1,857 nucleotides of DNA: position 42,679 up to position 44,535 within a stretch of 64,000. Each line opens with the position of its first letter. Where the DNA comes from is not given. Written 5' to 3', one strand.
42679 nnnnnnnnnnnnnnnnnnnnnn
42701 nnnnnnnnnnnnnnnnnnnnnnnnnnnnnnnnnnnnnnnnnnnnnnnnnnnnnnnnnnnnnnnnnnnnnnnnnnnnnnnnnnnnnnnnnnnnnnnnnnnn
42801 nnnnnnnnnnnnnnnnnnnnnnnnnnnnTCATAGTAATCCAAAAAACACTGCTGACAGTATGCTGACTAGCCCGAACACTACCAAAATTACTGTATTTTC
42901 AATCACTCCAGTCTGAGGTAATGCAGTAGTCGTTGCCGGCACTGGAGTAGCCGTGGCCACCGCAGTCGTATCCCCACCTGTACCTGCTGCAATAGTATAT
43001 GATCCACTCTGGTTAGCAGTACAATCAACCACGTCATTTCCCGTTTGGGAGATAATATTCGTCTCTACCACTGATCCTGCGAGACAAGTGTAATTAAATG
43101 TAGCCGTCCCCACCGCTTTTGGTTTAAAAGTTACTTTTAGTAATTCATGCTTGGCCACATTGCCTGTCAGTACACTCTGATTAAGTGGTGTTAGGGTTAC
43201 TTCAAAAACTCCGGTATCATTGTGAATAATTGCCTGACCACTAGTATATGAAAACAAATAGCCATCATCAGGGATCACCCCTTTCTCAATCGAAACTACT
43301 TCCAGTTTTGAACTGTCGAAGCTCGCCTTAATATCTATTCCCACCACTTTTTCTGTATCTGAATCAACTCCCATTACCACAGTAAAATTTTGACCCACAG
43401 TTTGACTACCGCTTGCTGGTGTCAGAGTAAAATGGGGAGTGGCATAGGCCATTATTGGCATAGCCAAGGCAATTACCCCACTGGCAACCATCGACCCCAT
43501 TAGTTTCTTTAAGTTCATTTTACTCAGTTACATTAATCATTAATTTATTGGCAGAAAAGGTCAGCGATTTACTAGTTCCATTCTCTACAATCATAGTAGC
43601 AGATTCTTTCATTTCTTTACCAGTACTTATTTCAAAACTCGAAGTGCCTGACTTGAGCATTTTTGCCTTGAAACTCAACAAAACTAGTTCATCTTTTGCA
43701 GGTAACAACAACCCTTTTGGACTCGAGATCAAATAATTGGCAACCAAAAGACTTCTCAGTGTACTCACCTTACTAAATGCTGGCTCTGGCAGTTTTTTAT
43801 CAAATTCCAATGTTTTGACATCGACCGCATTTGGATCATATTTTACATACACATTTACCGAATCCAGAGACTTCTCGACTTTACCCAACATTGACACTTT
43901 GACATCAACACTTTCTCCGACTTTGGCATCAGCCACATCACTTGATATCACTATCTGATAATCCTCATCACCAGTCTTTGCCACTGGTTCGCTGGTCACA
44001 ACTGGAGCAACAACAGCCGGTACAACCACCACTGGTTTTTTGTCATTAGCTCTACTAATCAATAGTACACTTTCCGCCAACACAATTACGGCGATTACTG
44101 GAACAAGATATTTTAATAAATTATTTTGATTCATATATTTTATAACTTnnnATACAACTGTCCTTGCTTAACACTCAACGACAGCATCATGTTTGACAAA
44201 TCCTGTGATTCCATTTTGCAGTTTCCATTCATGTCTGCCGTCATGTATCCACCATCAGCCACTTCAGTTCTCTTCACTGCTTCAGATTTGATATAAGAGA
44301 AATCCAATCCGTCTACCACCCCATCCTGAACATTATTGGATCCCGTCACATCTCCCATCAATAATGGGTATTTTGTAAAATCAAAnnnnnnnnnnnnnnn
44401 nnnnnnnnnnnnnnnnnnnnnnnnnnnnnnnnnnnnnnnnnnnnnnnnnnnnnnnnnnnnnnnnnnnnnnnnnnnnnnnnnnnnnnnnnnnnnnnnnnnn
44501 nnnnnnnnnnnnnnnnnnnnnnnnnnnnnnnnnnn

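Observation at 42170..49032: Cellulosome-like cohesin/dockerin surface gene cluster with LPXTG anchor, Cys-rich modules and an adjacent glycoside hydrolase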

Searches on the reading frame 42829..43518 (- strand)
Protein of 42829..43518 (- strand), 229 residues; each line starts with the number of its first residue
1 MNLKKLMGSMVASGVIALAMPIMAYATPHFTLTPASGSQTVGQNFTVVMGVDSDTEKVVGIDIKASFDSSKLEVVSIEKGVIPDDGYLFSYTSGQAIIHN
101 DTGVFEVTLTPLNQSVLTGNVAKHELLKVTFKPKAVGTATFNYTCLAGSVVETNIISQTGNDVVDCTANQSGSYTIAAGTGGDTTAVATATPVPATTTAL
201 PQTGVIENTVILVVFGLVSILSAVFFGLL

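Call 3: search_protein_families(library=pfam, proteins=[window:42829-43518:-], max_evalue=1)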
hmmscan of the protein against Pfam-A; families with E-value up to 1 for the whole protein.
window:42829-43518:- (229 aa): 2 families
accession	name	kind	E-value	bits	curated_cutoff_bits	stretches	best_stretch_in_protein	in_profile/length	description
PF00963.24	Cohesin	-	1.2e-08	35.7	24.1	1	35-170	6-133/139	Cohesin domain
PF00746.26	Gram_pos_anchor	-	0.0039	17.5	20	1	196-228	5-36/43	LPXTG cell wall anchor motif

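Call 4: search_protein_families(library=ncbifam, proteins=[window:42829-43518:-], max_evalue=1)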
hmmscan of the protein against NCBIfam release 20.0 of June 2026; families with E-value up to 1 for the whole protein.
window:42829-43518:- (229 aa): 3 families
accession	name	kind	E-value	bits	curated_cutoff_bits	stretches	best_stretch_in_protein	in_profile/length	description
TIGR01167.1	LPXTG_anchor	domain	0.006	17.2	15.9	1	200-227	2-28/34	LPXTG cell wall anchor domain-containing protein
NF053819.1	EF0750_LPXTG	subfamily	0.032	14.7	47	1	189-226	61-98/105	EF2685/EF0750 family sortase-dependent surface protein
NF038253.1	GBS_IgA_bnd_BAC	equivalog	0.14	10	1700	1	179-226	1077-1121/1127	IgA Fc-binding protein BAC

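Call 7: find_homologous_proteins(query=window:42829-43518:-, max_evalue=0.001)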
Query window:42829-43518:- (229 aa): 78 proteins with E <= 0.001 among 1573 candidates.
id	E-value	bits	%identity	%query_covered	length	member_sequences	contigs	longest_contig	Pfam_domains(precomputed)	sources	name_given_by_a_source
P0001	2.3e-134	463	100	97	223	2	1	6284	PF00963.25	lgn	-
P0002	4.9e-111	387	79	100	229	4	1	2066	PF00963.25,PF00746.27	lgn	-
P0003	1.5e-108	379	77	100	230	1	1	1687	PF00963.25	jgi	-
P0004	1.6e-108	379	79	100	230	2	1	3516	PF00963.25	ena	-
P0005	2.7e-108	378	77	100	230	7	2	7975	PF00963.25,PF00746.27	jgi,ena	jgi:LPXTG-motif cell wall-anchored protein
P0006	5.7e-107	374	75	100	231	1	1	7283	PF00963.25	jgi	jgi:LPXTG-motif cell wall-anchored protein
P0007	7.6e-106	370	78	100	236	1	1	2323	PF00963.25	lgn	-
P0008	7.4e-105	367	77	100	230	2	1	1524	PF00963.25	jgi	jgi:LPXTG-motif cell wall-anchored protein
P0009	1.3e-104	366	75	100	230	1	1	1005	PF00963.25,PF00746.27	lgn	-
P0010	2.0e-104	365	76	100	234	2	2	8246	PF00963.25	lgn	-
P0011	9.3e-103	360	77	100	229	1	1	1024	PF00963.25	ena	-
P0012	1.1e-102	360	75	100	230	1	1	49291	PF00963.25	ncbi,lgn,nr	ncbi:hypothetical protein HYV64_05305 [Candidatus Shapirobacteria bacterium]|nr:hypothetical protein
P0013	4.5e-102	358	78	93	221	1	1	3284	PF00963.25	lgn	-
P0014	9.6e-102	357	74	100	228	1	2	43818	PF00963.25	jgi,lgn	-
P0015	4.4e-95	335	69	100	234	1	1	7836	PF00963.25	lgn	-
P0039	4.3e-70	253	52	100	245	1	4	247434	PF00963.25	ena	-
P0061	2.4e-48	182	49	89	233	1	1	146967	PF00963.25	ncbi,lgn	-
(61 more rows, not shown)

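Call 8: find_encoding_contigs(protein=P0012, flank=10000, max_places=2)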
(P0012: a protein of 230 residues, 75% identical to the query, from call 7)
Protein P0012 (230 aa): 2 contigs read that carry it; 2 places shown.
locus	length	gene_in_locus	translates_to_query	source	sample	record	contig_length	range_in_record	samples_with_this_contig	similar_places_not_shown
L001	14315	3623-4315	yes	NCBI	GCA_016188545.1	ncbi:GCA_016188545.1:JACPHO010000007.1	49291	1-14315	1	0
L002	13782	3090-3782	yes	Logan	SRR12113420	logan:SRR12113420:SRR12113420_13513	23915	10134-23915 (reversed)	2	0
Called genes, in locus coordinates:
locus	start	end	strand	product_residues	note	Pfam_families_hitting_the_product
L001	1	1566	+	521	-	?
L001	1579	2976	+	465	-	-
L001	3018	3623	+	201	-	-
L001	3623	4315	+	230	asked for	PF00963:Cohesin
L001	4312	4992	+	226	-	PF16656:Pur_ac_phosph_N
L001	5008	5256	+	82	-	-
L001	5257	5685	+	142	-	PF09424:YqeY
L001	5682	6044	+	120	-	PF02130:YbeY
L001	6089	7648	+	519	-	PF13177:DNA_pol3_delta2, PF13401:AAA_22 (weak), PF00004:AAA, PF07728:AAA_5 (weak), PF20964:DnaX_C (weak)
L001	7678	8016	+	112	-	PF02575:YbaB_DNA_bd (weak)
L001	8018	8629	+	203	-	PF21176:RecR_HhH, PF01751:Toprim, PF13662:Toprim_4, PF21175:RecR_C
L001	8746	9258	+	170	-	-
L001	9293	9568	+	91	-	-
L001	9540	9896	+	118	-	-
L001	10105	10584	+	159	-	PF02585:PIG-L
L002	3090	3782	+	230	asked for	PF00963:Cohesin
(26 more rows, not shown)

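Call 9: find_encoding_contigs(protein=P0039, flank=10000, max_places=2)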
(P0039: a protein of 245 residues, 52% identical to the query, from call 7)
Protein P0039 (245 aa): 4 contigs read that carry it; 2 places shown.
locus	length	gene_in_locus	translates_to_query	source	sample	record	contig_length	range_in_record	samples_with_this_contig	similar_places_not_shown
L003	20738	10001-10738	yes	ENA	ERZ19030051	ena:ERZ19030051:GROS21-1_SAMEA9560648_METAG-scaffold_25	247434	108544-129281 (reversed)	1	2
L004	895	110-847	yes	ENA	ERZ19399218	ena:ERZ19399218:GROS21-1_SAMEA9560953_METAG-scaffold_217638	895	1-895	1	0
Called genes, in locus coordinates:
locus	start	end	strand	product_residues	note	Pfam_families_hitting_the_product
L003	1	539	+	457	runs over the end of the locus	-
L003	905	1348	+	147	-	-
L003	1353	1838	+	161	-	-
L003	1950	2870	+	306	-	PF00318:Ribosomal_S2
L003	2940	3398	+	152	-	PF00889:EF_TS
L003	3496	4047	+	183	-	PF01765:RRF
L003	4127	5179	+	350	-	PF02163:Peptidase_M50, PF04495:GRASP55_65 (weak), PF13180:PDZ_2, PF17820:PDZ_6 (weak)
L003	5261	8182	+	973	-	-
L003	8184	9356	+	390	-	-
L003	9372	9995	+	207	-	-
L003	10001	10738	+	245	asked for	PF00963:Cohesin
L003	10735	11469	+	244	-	PF16656:Pur_ac_phosph_N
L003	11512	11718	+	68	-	-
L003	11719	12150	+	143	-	PF09424:YqeY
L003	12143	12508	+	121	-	PF02130:YbeY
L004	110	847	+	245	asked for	PF00963:Cohesin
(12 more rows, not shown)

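Call 10: find_encoding_contigs(protein=P0061, flank=10000, max_places=2)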
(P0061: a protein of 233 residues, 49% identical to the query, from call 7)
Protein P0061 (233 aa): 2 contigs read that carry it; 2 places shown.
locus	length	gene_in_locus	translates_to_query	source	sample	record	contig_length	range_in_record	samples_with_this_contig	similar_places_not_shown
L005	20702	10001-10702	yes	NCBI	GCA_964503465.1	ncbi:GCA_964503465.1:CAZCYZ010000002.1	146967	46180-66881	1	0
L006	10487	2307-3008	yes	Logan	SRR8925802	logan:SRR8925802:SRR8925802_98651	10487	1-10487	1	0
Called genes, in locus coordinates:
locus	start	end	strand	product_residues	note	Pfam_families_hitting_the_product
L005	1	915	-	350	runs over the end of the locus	PF02163:Peptidase_M50, PF04495:GRASP55_65 (faint), PF13180:PDZ_2 (weak)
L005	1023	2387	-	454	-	PF01229:Glyco_hydro_39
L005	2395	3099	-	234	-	PF03372:Exo_endo_phos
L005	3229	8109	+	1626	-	-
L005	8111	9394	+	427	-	-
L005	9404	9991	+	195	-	PF00963:Cohesin (weak)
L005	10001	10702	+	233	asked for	PF00963:Cohesin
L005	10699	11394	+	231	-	PF16656:Pur_ac_phosph_N (weak)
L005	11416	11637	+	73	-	-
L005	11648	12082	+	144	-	PF09424:YqeY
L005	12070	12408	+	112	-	PF02130:YbeY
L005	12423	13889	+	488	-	PF13177:DNA_pol3_delta2, PF00004:AAA, PF07728:AAA_5 (weak), PF13401:AAA_22 (faint), PF20964:DnaX_C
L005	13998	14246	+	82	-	-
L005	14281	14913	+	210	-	PF21176:RecR_HhH, PF01751:Toprim, PF13662:Toprim_4, PF21175:RecR_C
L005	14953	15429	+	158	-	-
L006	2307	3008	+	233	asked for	PF00963:Cohesin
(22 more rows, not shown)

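Call 18: find_related_loci(query=A1, collection=genome_contigs, flank=10000)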
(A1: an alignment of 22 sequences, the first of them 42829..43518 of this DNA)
Query A1 (229 aa) in genome_contigs; peptide patterns used: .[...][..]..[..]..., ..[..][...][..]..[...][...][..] (x = any residue, [..] = any of these).
68 stretches matched a pattern; 40 encode a relative of the query (tblastn E <= 1e-3); 40 distinct loci.
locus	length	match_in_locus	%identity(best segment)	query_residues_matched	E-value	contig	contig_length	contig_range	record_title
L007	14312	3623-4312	75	1-229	8e-112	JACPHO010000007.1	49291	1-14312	MAG: Candidatus Shapirobacteria bacterium isolate NC_groundwater_416_Ag_B-0.1um_40_33 GD18-4_B1_scaffold_1698652, whole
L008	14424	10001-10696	63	1-229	1e-93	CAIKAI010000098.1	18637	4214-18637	Candidatus Shapirobacteria bacterium isolate AlinenLipids_bin-9586 genome assembly, contig: bin-9586:098/184, whole geno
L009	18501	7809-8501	49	1-229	5e-68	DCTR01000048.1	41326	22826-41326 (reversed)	MAG TPA_asm: Candidatus Shapirobacteria bacterium UBA1435 UBA1435_contig_3101, whole genome shotgun sequence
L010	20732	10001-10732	52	1-229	2e-64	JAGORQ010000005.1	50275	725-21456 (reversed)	Candidatus Shapirobacteria bacterium isolate Gw_Eff_bin_278 Gw_Eff_1049_length_50275_cov_4.660565, whole genome shotgun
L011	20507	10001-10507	59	1-170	3e-64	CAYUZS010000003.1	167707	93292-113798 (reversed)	MAG TPA_asm: uncultured Gammaproteobacteria bacterium isolate SRP294416_co1_374 genome assembly, contig: NODE_47_length_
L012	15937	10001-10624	52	22-226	8e-62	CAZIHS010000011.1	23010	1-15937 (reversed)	MAG TPA_asm: uncultured Gammaproteobacteria bacterium isolate binchicken_co16_148 genome assembly, contig: NODE_3724_len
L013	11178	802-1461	53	16-226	3e-61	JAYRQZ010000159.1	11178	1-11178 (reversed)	MAG: Candidatus Woesebacteria bacterium isolate XM1_ASGE3bin.17 k141_909157, whole genome shotgun sequence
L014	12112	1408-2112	50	1-226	2e-61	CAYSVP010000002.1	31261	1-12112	MAG TPA_asm: uncultured Gammaproteobacteria bacterium isolate SRP294416_co1_8 genome assembly, contig: NODE_2492_length_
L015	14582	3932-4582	47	15-226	2e-51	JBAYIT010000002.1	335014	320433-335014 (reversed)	MAG: Candidatus Shapirobacteria bacterium isolate SO_2016_GW1_37 scaffold00036_OW334_2016, whole genome shotgun sequence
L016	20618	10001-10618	47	24-229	6e-51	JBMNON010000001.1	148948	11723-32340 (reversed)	MAG: Patescibacteria group bacterium isolate SBF912SR5HQ0001 scaffold_59_c1, whole genome shotgun sequence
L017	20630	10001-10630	49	26-229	1e-50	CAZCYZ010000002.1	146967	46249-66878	MAG TPA_asm: uncultured Gammaproteobacteria bacterium isolate SRP192927_co7_728 genome assembly, contig: NODE_94_length_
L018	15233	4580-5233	46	15-229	4e-50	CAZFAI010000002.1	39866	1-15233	MAG TPA_asm: uncultured Gammaproteobacteria bacterium isolate binchicken_co39_529 genome assembly, contig: NODE_2368_len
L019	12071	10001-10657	41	3-229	9e-46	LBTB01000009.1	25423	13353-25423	MAG: Candidatus Shapirobacteria bacterium GW2011_GWF2_37_20 US46_C0009, whole genome shotgun sequence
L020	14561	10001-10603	46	24-229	9e-46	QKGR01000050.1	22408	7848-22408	MAG: Candidatus Shapirobacteria bacterium isolate SZUA-533 scaffold_19069, whole genome shotgun sequence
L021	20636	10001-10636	45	3-217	2e-45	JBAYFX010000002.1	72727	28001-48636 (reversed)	MAG: Candidatus Shapirobacteria bacterium isolate SO_2016_GW1_111 scaffold00809_OW334_2016, whole genome shotgun sequenc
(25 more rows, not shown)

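Call 28: search_solved_structures(query=A1, max_evalue=1)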
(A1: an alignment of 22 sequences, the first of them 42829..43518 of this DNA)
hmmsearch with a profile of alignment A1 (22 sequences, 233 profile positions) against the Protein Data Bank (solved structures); distinct sequences matched with E-value up to 1: 8.
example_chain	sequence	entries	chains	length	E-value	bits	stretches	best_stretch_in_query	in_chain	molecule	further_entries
5yei_D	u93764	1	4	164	0.048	16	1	64-161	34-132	Aspartokinase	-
6v3p_C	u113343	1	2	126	0.27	13.6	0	99-210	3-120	IgA FC receptor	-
5xyr_A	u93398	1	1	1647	0.29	13.5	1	168-229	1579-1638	Chemokine protease C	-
5yei_C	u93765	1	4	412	0.29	13.5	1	66-160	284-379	Aspartokinase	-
5xxz_A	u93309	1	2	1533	0.31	13.4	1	168-229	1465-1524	Chemokine protease C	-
5xya_A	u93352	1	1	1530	0.31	13.4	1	168-229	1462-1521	Chemokine protease C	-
8cxj_D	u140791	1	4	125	0.32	13.3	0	27-65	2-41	Surface protein R28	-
5m2s_A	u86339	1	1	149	0.49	12.7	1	37-83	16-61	Putative cellulosomal scaffoldin protein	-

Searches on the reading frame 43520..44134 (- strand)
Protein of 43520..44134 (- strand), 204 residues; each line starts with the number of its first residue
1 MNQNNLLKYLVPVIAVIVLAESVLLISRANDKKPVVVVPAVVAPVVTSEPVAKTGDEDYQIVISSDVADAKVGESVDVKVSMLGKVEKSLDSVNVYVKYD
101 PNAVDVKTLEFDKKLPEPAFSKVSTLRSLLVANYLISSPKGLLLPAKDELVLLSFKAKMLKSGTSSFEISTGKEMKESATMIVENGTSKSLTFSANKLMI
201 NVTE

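Call 3: search_protein_families(library=pfam, proteins=[window:43520-44134:-], max_evalue=1)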
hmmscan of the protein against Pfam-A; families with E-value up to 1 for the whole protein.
window:43520-44134:- (204 aa): 2 families
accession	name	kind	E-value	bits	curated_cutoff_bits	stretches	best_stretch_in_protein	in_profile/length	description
PF00963.24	Cohesin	-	4.4e-05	24.2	24.1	1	66-184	6-129/139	Cohesin domain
PF05309.16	TraE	-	0.042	13.7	24.8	1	2-48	15-61/182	TraE protein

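Call 4: search_protein_families(library=ncbifam, proteins=[window:43520-44134:-], max_evalue=1)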
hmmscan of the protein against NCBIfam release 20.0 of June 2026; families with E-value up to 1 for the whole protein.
window:43520-44134:- (204 aa): 0 families

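Call 27: search_solved_structures(query=A2, max_evalue=1)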
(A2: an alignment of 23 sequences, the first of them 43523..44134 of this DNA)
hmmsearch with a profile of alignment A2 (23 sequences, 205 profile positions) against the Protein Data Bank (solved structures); distinct sequences matched with E-value up to 1: 6.
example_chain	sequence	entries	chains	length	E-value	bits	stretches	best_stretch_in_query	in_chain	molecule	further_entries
5lxv_A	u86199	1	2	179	0.011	18.9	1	61-114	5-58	Scaffoldin C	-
3ul4_A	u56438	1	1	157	0.1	15.8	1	61-142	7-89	Cellulosome-anchoring protein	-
6v3p_C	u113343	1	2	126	0.21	14.7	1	56-106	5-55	IgA FC receptor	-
5g5d_A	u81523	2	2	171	0.4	13.8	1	59-106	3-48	CELLULOSOME ANCHORING PROTEIN COHESIN REGION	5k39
3kcp_A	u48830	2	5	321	0.59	13.3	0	62-135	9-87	Cellulosomal-scaffolding protein A | Cellulosome anchoring protein cohesin region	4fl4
4ums_A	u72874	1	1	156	0.61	13.2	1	62-162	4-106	CELLULOSOMAL ANCHORING SCAFFOLDIN B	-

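Call 43: search_protein_families(library=pfam, alignment_id=A2, max_evalue=0.01)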
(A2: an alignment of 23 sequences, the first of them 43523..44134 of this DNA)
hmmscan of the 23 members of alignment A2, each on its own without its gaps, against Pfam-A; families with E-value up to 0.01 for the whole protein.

A. member 1, window:43523-44134:- (204 aa): 1 family
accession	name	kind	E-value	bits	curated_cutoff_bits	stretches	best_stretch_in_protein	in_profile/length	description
PF00963.24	Cohesin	-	4.4e-05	24.2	24.1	1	66-184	6-129/139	Cohesin domain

B. families by the number of members that match (of 23 scanned): 2 families
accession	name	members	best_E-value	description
PF00963.24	Cohesin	14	2.3e-07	Cohesin domain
PF07495.19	Y_Y_Y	1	0.00086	Y_Y_Y domain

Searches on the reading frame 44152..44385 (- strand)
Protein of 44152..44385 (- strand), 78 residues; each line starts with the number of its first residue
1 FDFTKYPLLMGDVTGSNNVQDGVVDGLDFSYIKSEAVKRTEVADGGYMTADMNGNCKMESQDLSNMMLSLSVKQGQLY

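Call 50: search_solved_structures(query=A8, max_evalue=1)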
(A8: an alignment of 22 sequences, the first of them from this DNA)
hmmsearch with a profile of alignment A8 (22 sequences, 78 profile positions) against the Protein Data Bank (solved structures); distinct sequences matched with E-value up to 1: 115 (the best 60 are shown).
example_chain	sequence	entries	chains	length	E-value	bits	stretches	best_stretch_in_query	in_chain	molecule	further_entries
8x39_A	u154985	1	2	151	3.8e-09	40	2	11-73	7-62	Serine protease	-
8x3a_A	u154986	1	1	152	3.9e-09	39.9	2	11-73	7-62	Serine protease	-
1ohz_B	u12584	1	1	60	2.3e-05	27.9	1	10-69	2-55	ENDO-1,4-BETA-XYLANASE Y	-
2ccl_B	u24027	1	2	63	3.6e-05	27.2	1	8-69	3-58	ENDO-1,4-BETA-XYLANASE Y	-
8zvk_A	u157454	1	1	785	0.00038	23.9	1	7-71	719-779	AaBgIC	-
4fl4_A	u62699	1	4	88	0.00089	22.8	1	10-70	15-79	Glycoside hydrolase family 9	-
5nrm_B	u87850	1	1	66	0.0011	22.4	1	10-70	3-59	DocCel5: Type I dockerin repeat domain from A. cellulolyticus family 5 endoglucanase WP_01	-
5nrk_B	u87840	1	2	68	0.0017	21.8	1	10-70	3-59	DocCel5: Type I dockerin repeat domain from A. cellulolyticus family 5 endoglucanase WP_01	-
2y3n_B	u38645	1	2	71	0.003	21.1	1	48-70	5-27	CELLULOSOMAL FAMILY-48 PROCESSIVE GLYCOSIDE HYDROLASE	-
6kg9_A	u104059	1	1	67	0.0032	21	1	19-69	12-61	And cellulose-binding endoglucanase family 9 CelL ortholog dockerin domain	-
2vn5_B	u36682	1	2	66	0.0066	20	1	19-70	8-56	ENDOGLUCANASE A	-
6kgc_B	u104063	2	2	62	0.0082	19.7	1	19-68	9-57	And cellulose-binding endoglucanase family 9 CelL ortholog dockerin domain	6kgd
2rrt_A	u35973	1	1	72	0.0085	19.6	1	21-68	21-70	Calmodulin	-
1ahr_A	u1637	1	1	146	0.0085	19.6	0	19-74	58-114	CALMODULIN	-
4dh2_B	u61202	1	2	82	0.0098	19.4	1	19-70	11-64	Dockerin type 1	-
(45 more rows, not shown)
